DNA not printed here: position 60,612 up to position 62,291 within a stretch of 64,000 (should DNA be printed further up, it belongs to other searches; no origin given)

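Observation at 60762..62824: Pyrrolysine-free MtmB-type methyltransferase paired with a corrinoid protein in a non-methanogen context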

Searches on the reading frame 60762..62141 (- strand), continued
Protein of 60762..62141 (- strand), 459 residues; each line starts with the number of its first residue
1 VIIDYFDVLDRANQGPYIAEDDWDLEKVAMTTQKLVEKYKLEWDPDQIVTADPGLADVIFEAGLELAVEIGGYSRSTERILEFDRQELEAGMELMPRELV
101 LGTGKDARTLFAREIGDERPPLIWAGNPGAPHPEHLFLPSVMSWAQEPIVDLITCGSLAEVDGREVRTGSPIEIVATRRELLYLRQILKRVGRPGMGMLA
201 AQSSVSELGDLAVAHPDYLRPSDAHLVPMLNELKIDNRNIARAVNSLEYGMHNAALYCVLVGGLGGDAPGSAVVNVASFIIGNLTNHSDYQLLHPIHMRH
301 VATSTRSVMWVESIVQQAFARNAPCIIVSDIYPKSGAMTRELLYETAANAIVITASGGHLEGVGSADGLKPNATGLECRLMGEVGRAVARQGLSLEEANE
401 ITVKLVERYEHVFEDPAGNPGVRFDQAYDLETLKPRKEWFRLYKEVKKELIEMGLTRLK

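Call 19: find_related_loci(query=window:60762-62141:-, collection=genome_contigs, flank=10000)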
Query window:60762-62141:- (459 aa) in genome_contigs; peptide patterns used: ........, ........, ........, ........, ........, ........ (x = any residue, [..] = any of these).
146 stretches matched a pattern; 78 encode a relative of the query (tblastn E <= 1e-3); 78 distinct loci.
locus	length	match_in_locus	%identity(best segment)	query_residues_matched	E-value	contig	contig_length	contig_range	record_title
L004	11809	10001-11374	85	1-458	0e+0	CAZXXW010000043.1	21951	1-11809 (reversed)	MAG TPA_asm: uncultured Anaerolineales bacterium isolate SRP332253_co1_251 genome assembly, contig: NODE_3725_length_219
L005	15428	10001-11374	86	1-458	0e+0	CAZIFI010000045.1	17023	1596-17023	MAG TPA_asm: uncultured Anaerolineales bacterium isolate binchicken_co17_453 genome assembly, contig: NODE_8136_length_1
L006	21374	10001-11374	86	1-458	0e+0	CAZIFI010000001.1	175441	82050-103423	MAG TPA_asm: uncultured Anaerolineales bacterium isolate binchicken_co17_453 genome assembly, contig: NODE_176_length_17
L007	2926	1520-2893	78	1-458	0e+0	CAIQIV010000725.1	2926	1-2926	MAG: uncultured Chloroflexi bacterium isolate LaPlata_bin-0303 genome assembly, contig: bin-0303:725/865, whole genome s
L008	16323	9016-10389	77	1-458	0e+0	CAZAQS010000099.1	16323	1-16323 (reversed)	MAG TPA_asm: uncultured Anaerolineaceae bacterium isolate SRP217488_co1_79 genome assembly, contig: NODE_2348_length_163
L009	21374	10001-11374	78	1-458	0e+0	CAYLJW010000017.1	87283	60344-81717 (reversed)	MAG TPA_asm: uncultured Ardenticatenaceae bacterium isolate binchicken_co350_185 genome assembly, contig: NODE_389_lengt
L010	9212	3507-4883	77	1-459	0e+0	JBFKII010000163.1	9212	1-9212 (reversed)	MAG: Anaerolineales bacterium isolate Mix_sand21.2022.07.G.30 k141_2515413_length_9212_cov_14.0037, whole genome shotgun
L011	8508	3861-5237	76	1-459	0e+0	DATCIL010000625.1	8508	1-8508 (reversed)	MAG TPA_asm: Anaerolineales bacterium isolate SMAG_U7858 k141_3149323, whole genome shotgun sequence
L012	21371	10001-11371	77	2-458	0e+0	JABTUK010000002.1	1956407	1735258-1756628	MAG: Anaerolineales bacterium isolate H5_CFX5 seq002, whole genome shotgun sequence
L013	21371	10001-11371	74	2-458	0e+0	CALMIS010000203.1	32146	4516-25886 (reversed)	MAG TPA_asm: uncultured Chloroflexi bacterium isolate SRR2107183_bin.79_CONCOCT_v1.1_MAG genome assembly, contig: ERZ794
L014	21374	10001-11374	74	1-458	0e+0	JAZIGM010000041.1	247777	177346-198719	MAG: Chloroflexota bacterium isolate polished_nanopore-bin.49 polished_nanopore-bin.49_contig_1132, whole genome shotgun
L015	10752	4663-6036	75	1-458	0e+0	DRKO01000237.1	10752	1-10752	MAG TPA_asm: Chloroflexota bacterium isolate HyVt-442 HyVt-442_k145_32001, whole genome shotgun sequence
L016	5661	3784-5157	74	1-458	0e+0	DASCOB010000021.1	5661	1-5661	MAG TPA_asm: Anaerolineales bacterium isolate Fu_MAG_143 c_000000216277, whole genome shotgun sequence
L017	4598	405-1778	72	1-458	0e+0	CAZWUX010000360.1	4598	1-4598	MAG TPA_asm: uncultured Anaerolineae bacterium isolate SRP214966_co2_211 genome assembly, contig: NODE_38985_length_4598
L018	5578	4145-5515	71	2-458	0e+0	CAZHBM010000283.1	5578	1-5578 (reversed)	MAG TPA_asm: uncultured Anaerolineales bacterium isolate binchicken_co129_901 genome assembly, contig: NODE_51165_length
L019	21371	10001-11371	71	2-458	0e+0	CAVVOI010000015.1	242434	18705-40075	MAG: uncultured Chloroflexia bacterium isolate MFD09779.bin.1.333 genome assembly, contig: contig_7549, whole genome sho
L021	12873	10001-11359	70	3-455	0e+0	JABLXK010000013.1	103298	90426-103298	MAG: Anaerolineae bacterium isolate Ch43 contig13, whole genome shotgun sequence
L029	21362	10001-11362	67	2-455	0e+0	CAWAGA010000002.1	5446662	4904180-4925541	MAG: uncultured Chloroflexia bacterium isolate MFD02416.bin.2.6 genome assembly, contig: contig_34004, whole genome shot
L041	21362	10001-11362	64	2-456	0e+0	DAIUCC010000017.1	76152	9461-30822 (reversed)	MAG TPA_asm: Anaerolineales bacterium isolate CTOTU7665 NODE_730_length_76152_cov_13.215107, whole genome shotgun sequen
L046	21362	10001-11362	63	2-455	0e+0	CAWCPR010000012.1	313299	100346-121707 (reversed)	MAG: uncultured Chloroflexia bacterium isolate MFD04944.bin.2.27 genome assembly, contig: contig_59907, whole genome sho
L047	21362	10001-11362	64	2-455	0e+0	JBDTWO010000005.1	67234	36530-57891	MAG: Chloroflexota bacterium isolate cluster3_bin.94 NODE_878_length_67234_cov_9.664419, whole genome shotgun sequence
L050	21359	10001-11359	64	2-455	0e+0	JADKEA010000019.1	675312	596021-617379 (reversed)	MAG: Candidatus Villigracilis affinis isolate OdNW_MAXAC.037 tig00219571-10-6778260, whole genome shotgun sequence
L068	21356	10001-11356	63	4-455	0e+0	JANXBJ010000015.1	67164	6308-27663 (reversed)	MAG: Anaerolineales bacterium isolate SKYB29 NODE_15_length_67164_cov_7.686785, whole genome shotgun sequence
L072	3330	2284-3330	62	1-349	7e-149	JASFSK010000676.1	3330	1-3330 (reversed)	MAG: Desulfobacterales bacterium isolate D1103S02metaG_Bin_146 D1103S02metaG_FD_scaffold_18080_c1, whole genome shotgun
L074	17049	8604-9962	63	2-455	0e+0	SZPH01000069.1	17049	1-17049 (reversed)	Chloroflexi bacterium CFX5 ZYPT4scaffold_1495, whole genome shotgun sequence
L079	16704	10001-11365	64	1-455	0e+0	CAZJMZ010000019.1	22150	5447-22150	MAG TPA_asm: uncultured Anaerolinea sp. isolate binchicken_co197_376 genome assembly, contig: NODE_3425_length_22150_cov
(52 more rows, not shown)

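Call 24: search_protein_families(library=pfam, proteins=[L008:6220-8286:+, L074:13478-13780:+, L047:17211-18113:+, L050:7964-9205:+, L047:18204-19205:+, L008:13448-14503:+, L072:188-1264:+, L019:282-1397:+], max_evalue=0.001)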
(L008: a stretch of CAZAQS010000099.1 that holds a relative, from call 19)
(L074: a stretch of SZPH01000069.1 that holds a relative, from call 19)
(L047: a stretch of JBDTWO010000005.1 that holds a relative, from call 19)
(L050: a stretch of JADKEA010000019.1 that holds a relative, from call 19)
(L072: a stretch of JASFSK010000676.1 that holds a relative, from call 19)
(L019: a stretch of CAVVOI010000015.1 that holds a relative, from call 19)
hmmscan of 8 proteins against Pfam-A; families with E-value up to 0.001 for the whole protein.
L008:6220-8286:+ (688 aa): 4 families
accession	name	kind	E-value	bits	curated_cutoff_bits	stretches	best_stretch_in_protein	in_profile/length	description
PF14574.11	RACo_C_ter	-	8.9e-82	274.5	27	1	395-660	2-259/261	C-terminal domain of RACo the ASKHA domain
PF17651.6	Raco_middle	-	1.5e-55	187.7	26.8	1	230-388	2-159/163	RACo middle region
PF17650.6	RACo_linker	-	1.6e-22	79.5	26.2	1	130-226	2-85/86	RACo linker region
PF00111.32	Fer2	-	1.1e-08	35.3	21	1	11-69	4-61/77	2Fe-2S iron-sulfur cluster binding domain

L074:13478-13780:+ (100 aa): 1 family
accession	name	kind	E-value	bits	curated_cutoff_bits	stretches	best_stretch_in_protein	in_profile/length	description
PF13769.11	Virulence_fact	-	8.1e-10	39.3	25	1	14-88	2-71/81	Virulence factor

L047:17211-18113:+ (300 aa): 1 family
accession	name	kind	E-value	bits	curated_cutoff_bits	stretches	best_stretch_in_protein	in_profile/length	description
PF02574.22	S-methyl_trans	-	6.9e-67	226.7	22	1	21-299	1-283/283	Homocysteine S-methyltransferase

L050:7964-9205:+ (413 aa): 10 families
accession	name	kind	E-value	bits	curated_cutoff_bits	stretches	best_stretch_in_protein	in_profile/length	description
PF03486.20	HI0933_like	-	1.2e-72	244.7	50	1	10-408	2-243/244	HI0933-like protein Rossmann domain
PF22780.1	HI0933_like_1st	-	2.1e-30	106.2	27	1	196-355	1-165/165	HI0933-like protein barrel and H2TH domain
PF07992.20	Pyr_redox_2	-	1.3e-10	41.7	26.1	1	119-189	183-248/291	Pyridine nucleotide-disulphide oxidoreductase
PF00890.30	FAD_binding_2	-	1.2e-09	38.3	20.4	1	10-167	1-171/414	FAD binding domain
PF12831.13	FAD_oxidored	-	4.9e-08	33.1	27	1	10-149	1-118/416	FAD dependent oxidoreductase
PF01266.30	DAO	-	6.9e-06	26.2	27.9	0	121-178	151-205/353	FAD dependent oxidoreductase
PF13738.12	Pyr_redox_3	-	7.6e-06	25.8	30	0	117-178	79-137/305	Pyridine nucleotide-disulphide oxidoreductase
PF01946.23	Thi4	-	5.1e-05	23.1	26.2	1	9-47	18-55/235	Thi4 family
PF01134.28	GIDA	-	7.1e-05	22.5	22.1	0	10-49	1-38/391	Glucose inhibited division protein A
PF00070.33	Pyr_redox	-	0.00017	22.5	22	0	120-157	41-79/82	Pyridine nucleotide-disulphide oxidoreductase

L047:18204-19205:+ (333 aa): 1 family
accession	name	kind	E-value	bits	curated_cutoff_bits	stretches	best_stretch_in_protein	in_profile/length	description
PF01208.23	URO-D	-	4.7e-51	174.3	23.9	1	3-329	4-340/346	Uroporphyrinogen decarboxylase (URO-D)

L008:13448-14503:+ (351 aa): 2 families
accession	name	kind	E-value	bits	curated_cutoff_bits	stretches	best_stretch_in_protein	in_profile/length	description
PF00809.28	Pterin_bind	-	1.2e-22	81.2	25.5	1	94-315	2-243/244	Pterin binding enzyme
PF03599.22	CdhD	-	5.4e-05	22.5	24.8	1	139-257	78-183/387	CO dehydrogenase/acetyl-CoA synthase delta subunit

L072:188-1264:+ (358 aa): 1 family
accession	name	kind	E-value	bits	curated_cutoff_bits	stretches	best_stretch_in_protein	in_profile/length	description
PF02653.21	BPD_transp_2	-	7.3e-42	143.8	26.8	1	64-341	3-269/269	Branched-chain amino acid transport system / permease component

L019:282-1397:+ (371 aa): 1 family
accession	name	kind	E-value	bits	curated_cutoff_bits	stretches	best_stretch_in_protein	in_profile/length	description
PF02608.20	Bmp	-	9.9e-18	64.6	24.1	1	78-299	17-242/301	ABC transporter substrate-binding protein PnrA-like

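Call 29: search_protein_families(library=pfam, proteins=[L012:11664-13379:+, L012:13456-15699:+, L012:15939-17315:+, L046:8810-9811:-, L021:11363-12025:-, L068:14593-15123:+, L029:14732-15733:+, L041:8869-9141:-, L079:3143-4180:+], max_evalue=0.001)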
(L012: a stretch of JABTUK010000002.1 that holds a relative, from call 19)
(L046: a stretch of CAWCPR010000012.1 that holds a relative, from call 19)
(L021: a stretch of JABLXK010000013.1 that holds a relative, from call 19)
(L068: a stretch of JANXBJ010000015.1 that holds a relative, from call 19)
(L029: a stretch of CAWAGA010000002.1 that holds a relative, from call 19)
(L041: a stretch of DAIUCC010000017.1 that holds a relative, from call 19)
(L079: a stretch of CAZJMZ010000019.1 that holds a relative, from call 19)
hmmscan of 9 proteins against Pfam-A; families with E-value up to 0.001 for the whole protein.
L012:11664-13379:+ (571 aa): 3 families
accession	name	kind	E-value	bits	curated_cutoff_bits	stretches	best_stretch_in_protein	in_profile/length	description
PF13382.11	Adenine_deam_C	-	7.8e-67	224.3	27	1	397-565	1-169/169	Adenine deaminase C-terminal domain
PF01979.26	Amidohydro_1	-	2.4e-28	99.8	25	1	67-340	1-337/345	Amidohydrolase family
PF07969.17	Amidohydro_3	-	3.5e-15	56.9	29.7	2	289-348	402-471/472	Amidohydrolase family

L012:13456-15699:+ (747 aa): 3 families
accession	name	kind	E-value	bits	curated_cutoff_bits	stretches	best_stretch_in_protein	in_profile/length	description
PF02738.23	MoCoBD_1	-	2e-77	260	27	1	145-384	3-244/244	Molybdopterin cofactor-binding domain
PF20256.3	MoCoBD_2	-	1.5e-63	215.4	27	1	413-681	9-283/283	Molybdopterin cofactor-binding domain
PF01315.27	Ald_Xan_dh_C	-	1.4e-29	103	31.3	1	21-127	1-110/110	Aldehyde oxidase and xanthine dehydrogenase, a/b hammerhead domain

L012:15939-17315:+ (458 aa): 5 families
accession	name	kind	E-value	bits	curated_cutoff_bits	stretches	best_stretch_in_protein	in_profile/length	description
PF00941.27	FAD_binding_5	-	1.5e-44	152.3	27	1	174-340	4-169/170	FAD binding domain in molybdopterin dehydrogenase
PF01799.25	Fer2_2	-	3.8e-27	94.6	30.3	1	73-145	1-74/75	[2Fe-2S] binding domain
PF03450.22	CO_deh_flav_C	-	2.3e-20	73.1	25.5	1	353-446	4-97/102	CO dehydrogenase flavoprotein C-terminal domain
PF00111.32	Fer2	-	1.1e-08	35.3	21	1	5-53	1-50/77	2Fe-2S iron-sulfur cluster binding domain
PF13085.11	Fer2_3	-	3.9e-06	27.3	27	1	36-78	49-90/107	2Fe-2S iron-sulfur cluster binding domain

L046:8810-9811:- (333 aa): 2 families
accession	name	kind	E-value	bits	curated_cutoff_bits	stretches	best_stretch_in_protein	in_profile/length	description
PF00355.32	Rieske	-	9.8e-24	83.5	20.3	1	21-102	1-83/88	Rieske [2Fe-2S] domain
PF19112.6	VanA_C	-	1.5e-21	77.9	23.5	1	161-324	7-188/193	Vanillate O-demethylase oxygenase C-terminal domain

L021:11363-12025:- (220 aa): 2 families
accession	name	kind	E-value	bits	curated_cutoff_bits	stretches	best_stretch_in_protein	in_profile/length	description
PF07081.18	DUF1349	-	1.1e-60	204.9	32.4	1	30-209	1-178/179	Protein of unknown function (DUF1349)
PF17851.8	GH43_C2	-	8.5e-07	29.3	22.7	1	66-174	47-158/203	Beta xylosidase C-terminal Concanavalin A-like domain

L068:14593-15123:+ (176 aa): 1 family
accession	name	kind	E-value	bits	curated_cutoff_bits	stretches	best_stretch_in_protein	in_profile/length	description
PF10756.15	bPH_6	-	0.00014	22.3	22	1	73-106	4-37/73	Bacterial PH domain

L029:14732-15733:+ (333 aa): 1 family
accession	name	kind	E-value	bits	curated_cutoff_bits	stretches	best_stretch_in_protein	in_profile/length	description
PF03976.20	PPK2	-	6.5e-108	360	22.3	1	68-291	2-225/229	Polyphosphate kinase 2 (PPK2)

L041:8869-9141:- (90 aa): 0 families

L079:3143-4180:+ (345 aa): 2 families
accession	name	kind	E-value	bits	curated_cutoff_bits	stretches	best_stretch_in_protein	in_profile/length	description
PF02016.21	Peptidase_S66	-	4.3e-29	101.6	25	1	15-132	3-121/121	LD-carboxypeptidase N-terminal domain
PF17676.7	Peptidase_S66C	-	1.8e-27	96.8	23.7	1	207-329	1-120/120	LD-carboxypeptidase C-terminal domain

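Call 30: find_encoding_contigs(protein=P0039, flank=10000, max_places=2)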
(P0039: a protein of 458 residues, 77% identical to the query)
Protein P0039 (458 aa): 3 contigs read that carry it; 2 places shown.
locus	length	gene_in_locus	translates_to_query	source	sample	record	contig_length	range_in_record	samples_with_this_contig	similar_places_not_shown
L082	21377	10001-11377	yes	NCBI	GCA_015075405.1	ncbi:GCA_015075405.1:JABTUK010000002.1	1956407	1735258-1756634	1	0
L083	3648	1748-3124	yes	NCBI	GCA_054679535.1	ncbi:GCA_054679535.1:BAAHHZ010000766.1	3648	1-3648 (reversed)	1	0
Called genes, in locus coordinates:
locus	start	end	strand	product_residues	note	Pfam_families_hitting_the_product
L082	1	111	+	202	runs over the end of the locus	PF03446:NAD_binding_2 (weak), PF03807:F420_oxidored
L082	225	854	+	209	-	PF03807:F420_oxidored, PF07991:KARI_N (weak)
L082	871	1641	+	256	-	PF01965:DJ-1_PfpI, PF17124:ThiJ_like (faint)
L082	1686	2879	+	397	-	PF06772:LtrA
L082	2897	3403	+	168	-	PF13527:Acetyltransf_9 (faint), PF00583:Acetyltransf_1, PF13673:Acetyltransf_10, PF13508:Acetyltransf_7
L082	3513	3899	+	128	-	PF01042:Ribonuc_L-PSP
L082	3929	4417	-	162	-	PF05163:DinB, PF12867:DinB_2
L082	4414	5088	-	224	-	PF01738:DLH, PF12697:Abhydrolase_6 (faint)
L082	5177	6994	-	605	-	-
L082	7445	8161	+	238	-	-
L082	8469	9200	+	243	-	PF00392:GntR, PF07702:UTRA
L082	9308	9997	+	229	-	PF02607:B12-binding_2, PF02310:B12-binding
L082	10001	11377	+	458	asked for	PF05369:MtmB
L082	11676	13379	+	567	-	PF01979:Amidohydro_1, PF07969:Amidohydro_3 (weak), PF13382:Adenine_deam_C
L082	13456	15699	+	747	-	PF01315:Ald_Xan_dh_C, PF02738:MoCoBD_1, PF20256:MoCoBD_2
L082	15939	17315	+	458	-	PF00111:Fer2, PF13085:Fer2_3 (weak), PF01799:Fer2_2, PF00941:FAD_binding_5, PF03450:CO_deh_flav_C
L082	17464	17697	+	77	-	PF04255:DUF433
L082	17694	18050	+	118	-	PF18478:PIN_10 (weak), PF18480:DUF5615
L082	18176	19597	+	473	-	PF00941:FAD_binding_5, PF03450:CO_deh_flav_C, PF00111:Fer2 (weak), PF01799:Fer2_2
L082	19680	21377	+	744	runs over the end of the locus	PF01315:Ald_Xan_dh_C, PF02738:MoCoBD_1, PF20256:MoCoBD_2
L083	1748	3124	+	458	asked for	PF05369:MtmB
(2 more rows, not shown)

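Call 31: find_encoding_contigs(protein=P0098, flank=10000, max_places=2)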
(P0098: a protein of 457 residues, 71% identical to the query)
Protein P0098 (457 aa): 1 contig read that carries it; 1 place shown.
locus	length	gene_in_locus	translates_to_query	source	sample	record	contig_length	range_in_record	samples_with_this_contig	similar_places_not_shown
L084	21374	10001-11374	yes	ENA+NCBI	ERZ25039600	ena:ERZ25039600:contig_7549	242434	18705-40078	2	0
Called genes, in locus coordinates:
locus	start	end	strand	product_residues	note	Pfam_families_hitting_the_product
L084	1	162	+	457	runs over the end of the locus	PF05369:MtmB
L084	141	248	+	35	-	-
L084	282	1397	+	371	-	PF02608:Bmp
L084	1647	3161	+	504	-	PF00005:ABC_tran, PF13304:AAA_21 (faint), PF00005:ABC_tran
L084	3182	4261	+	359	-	PF02653:BPD_transp_2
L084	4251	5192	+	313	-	PF02653:BPD_transp_2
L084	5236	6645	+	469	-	PF01979:Amidohydro_1, PF07969:Amidohydro_3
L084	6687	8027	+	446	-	PF01979:Amidohydro_1, PF07969:Amidohydro_3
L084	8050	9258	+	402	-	PF01571:GCV_T, PF08669:GCV_T_C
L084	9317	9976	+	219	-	PF02607:B12-binding_2, PF02310:B12-binding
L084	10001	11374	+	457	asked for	PF05369:MtmB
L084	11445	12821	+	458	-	PF05369:MtmB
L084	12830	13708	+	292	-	PF00941:FAD_binding_5, PF03450:CO_deh_flav_C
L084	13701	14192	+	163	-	PF00111:Fer2, PF13085:Fer2_3 (weak), PF01799:Fer2_2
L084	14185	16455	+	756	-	PF01315:Ald_Xan_dh_C, PF02738:MoCoBD_1, PF20256:MoCoBD_2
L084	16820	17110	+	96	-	-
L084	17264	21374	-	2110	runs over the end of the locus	PF04235:DUF418, PF01546:Peptidase_M20 (weak), PF04389:Peptidase_M28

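Call 39: search_protein_representatives(protein=window:60762-62141:-)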
Query: 459 residues. Proteins with E-value up to 0.001 (for the whole library): 929; up to 1e-10: 544; up to 1e-30: 219. The best 150 are listed.
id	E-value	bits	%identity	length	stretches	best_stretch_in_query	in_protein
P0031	1.5e-238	808.9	77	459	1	1-458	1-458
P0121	1.8e-125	436.2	65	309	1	150-452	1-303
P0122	1.9e-123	429.5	44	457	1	3-456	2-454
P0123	1.6e-111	390.2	71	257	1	203-458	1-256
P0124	7.2e-108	378.2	41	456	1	3-455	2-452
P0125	1.6e-95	337.4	39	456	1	3-455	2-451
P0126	7.7e-94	331.9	58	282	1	2-255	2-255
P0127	5.0e-90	319.3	38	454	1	3-443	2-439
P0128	2.2e-88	313.9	54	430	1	2-279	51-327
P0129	9.0e-88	311.9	37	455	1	10-450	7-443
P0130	1.6e-86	307.8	38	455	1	9-456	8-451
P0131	2.6e-84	300.5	39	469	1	9-456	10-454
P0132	3.7e-84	300.0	78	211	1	198-374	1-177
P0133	1.9e-83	297.7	36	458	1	3-455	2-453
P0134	5.2e-79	283.1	36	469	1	2-455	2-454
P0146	6.9e-72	259.6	34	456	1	3-455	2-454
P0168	3.0e-59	217.9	32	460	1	7-453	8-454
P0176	9.3e-58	213.0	30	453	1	4-456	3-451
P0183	2.4e-56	208.3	29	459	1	3-455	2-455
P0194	3.2e-54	201.3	31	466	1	9-455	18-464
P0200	3.0e-53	198.1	32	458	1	5-455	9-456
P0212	8.6e-51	190.0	28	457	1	7-455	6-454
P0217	3.8e-49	184.6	30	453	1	11-453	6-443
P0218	4.7e-49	184.3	28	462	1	3-450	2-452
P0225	5.4e-48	180.8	30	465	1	6-455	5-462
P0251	1.1e-44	169.9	28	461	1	6-455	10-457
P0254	1.5e-44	169.5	32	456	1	6-410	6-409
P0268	2.0e-42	162.5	30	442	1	8-455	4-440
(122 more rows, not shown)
